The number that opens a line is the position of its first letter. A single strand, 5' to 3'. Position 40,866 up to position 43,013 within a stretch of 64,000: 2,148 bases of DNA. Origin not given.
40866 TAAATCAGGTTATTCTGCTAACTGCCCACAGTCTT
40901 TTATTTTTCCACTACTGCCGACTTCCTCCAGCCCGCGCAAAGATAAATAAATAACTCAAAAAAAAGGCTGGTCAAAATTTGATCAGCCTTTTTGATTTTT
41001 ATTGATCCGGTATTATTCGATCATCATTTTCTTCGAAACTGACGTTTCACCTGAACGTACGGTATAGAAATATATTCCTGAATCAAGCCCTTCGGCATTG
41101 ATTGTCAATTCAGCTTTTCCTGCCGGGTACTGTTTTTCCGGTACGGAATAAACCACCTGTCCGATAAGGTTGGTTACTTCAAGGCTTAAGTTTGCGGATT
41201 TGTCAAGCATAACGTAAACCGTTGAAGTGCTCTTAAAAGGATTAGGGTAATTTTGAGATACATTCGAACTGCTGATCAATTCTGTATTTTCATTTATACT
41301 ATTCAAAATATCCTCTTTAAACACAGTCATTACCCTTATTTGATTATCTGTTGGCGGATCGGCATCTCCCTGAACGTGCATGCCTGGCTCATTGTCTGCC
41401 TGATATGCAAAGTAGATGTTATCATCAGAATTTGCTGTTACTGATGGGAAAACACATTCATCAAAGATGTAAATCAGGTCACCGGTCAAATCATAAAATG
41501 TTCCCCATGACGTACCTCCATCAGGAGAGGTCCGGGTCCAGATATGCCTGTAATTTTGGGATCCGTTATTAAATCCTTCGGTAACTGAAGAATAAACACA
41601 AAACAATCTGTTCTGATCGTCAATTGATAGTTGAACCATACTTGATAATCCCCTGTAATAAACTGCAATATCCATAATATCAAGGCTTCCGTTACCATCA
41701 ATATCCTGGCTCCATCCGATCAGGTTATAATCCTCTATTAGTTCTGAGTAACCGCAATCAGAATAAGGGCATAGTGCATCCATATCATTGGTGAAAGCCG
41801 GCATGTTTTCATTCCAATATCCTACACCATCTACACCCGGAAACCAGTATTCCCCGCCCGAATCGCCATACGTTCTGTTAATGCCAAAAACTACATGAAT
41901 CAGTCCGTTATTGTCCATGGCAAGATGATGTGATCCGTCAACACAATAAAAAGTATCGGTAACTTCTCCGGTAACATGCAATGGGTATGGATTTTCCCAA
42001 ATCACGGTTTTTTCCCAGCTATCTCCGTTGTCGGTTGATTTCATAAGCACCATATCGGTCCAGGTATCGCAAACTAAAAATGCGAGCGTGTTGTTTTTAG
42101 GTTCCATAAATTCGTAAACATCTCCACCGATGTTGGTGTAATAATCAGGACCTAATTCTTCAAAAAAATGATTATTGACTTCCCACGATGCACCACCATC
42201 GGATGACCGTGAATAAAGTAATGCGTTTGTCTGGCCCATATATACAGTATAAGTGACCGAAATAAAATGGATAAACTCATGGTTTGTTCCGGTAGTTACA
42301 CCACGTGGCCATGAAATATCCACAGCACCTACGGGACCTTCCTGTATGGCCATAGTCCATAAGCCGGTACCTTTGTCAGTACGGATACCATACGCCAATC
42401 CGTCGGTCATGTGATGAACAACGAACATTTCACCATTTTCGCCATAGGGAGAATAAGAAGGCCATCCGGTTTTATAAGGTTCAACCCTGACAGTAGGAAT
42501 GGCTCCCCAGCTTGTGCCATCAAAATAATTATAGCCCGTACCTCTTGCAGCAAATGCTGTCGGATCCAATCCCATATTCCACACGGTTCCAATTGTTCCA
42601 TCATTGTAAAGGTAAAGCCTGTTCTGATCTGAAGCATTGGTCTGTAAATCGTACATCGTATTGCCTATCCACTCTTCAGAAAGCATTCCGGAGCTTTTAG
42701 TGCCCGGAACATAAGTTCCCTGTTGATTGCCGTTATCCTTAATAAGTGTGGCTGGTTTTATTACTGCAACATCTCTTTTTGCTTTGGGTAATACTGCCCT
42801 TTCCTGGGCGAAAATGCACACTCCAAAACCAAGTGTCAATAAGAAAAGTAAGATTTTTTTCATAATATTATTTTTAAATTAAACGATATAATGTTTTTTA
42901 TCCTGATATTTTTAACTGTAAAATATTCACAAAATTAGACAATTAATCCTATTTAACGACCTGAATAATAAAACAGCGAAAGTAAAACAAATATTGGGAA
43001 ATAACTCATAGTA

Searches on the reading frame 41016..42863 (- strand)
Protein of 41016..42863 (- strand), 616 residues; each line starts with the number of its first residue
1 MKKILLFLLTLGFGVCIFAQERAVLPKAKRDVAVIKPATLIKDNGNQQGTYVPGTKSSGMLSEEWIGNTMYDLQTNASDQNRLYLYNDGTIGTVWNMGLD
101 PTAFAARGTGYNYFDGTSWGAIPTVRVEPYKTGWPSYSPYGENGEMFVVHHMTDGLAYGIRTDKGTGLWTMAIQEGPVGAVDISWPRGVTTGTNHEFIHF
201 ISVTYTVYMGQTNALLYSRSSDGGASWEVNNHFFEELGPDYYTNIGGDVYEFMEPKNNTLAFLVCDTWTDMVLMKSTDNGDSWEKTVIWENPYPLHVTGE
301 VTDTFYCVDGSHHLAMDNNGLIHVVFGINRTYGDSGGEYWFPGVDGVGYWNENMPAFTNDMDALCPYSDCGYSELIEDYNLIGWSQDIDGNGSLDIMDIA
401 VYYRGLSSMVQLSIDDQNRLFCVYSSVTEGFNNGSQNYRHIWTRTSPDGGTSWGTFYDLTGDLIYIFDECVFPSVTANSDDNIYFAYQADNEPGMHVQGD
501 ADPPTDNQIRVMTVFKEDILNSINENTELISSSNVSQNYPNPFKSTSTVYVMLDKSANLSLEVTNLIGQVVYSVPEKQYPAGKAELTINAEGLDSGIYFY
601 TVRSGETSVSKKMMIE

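Call 59: search_protein_families(library=pfam, proteins=[window:41016-42863:-], max_evalue=0.001)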
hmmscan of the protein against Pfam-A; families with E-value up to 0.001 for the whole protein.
window:41016-42863:- (616 aa): 1 family
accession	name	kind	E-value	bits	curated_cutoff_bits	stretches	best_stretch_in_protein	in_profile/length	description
PF18962.6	Por_Secre_tail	-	8.3e-12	45.7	27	1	539-615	2-75/75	Secretion system C-terminal sorting domain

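Call 67: search_protein_families(library=ncbifam, proteins=[window:41016-42863:-], max_evalue=0.1)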
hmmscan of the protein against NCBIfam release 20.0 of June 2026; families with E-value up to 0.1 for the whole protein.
window:41016-42863:- (616 aa): 3 families
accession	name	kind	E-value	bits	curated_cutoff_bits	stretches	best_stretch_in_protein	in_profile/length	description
TIGR04183.1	Por_Secre_tail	domain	3.3e-12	46.2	23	1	539-615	2-71/72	T9SS type A sorting domain-containing protein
NF038113.1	T9SSA_dep_M36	equivalog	8.6e-08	30.8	885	1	528-615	786-868/869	T9SS-dependent M36 family metallopeptidase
NF052323.1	T9SSA_dep_M6i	equivalog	6.6e-06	24.3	600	1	525-615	948-1037/1043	T9SS-dependent M6-like inactivated metalloprotease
